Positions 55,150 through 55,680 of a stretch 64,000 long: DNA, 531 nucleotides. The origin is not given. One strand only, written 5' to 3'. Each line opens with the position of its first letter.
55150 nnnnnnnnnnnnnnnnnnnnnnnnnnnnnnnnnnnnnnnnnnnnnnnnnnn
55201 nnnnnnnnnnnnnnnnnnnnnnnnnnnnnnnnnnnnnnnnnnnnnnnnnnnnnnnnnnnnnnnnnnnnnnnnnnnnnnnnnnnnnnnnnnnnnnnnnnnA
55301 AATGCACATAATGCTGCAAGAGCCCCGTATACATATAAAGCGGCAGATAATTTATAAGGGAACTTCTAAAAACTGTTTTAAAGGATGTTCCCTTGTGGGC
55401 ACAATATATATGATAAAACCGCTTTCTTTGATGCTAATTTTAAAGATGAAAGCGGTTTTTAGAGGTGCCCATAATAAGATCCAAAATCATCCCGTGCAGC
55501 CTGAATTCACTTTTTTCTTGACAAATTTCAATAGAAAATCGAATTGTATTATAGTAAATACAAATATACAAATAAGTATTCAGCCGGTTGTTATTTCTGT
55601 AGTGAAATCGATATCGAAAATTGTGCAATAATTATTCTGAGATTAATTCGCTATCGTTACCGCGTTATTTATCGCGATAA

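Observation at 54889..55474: Repeat copy B appears to have truncated the 5' end of a membrane-protein gene.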

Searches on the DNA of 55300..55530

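Call 50: search_rna_families(source=window, start=55300, end=55530, threshold=evalue, max_evalue=1)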
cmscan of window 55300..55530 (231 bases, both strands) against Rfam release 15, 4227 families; matches with E-value up to 1: 2.
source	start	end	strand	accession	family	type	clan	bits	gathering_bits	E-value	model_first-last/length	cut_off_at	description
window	55354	55492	+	RF02638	EF0605_EF0606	Gene; sRNA;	-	34.1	219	4.3e-05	1-179/179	no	Enterococcus sRNA EF0605_EF0606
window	55413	55461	-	RF00074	mir-29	Gene; miRNA;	-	17.7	46.7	0.27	1-70/70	no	mir-29 microRNA precursor family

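Call 54: search_rna_families(source=window, start=55300, end=55530, threshold=evalue, max_evalue=0.01, show_alignments=1)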
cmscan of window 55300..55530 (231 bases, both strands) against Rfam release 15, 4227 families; matches with E-value up to 0.01: 1.
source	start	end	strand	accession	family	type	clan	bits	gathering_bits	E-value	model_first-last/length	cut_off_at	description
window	55354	55492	+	RF02638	EF0605_EF0606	Gene; sRNA;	-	34.1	219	4.3e-05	1-179/179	no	Enterococcus sRNA EF0605_EF0606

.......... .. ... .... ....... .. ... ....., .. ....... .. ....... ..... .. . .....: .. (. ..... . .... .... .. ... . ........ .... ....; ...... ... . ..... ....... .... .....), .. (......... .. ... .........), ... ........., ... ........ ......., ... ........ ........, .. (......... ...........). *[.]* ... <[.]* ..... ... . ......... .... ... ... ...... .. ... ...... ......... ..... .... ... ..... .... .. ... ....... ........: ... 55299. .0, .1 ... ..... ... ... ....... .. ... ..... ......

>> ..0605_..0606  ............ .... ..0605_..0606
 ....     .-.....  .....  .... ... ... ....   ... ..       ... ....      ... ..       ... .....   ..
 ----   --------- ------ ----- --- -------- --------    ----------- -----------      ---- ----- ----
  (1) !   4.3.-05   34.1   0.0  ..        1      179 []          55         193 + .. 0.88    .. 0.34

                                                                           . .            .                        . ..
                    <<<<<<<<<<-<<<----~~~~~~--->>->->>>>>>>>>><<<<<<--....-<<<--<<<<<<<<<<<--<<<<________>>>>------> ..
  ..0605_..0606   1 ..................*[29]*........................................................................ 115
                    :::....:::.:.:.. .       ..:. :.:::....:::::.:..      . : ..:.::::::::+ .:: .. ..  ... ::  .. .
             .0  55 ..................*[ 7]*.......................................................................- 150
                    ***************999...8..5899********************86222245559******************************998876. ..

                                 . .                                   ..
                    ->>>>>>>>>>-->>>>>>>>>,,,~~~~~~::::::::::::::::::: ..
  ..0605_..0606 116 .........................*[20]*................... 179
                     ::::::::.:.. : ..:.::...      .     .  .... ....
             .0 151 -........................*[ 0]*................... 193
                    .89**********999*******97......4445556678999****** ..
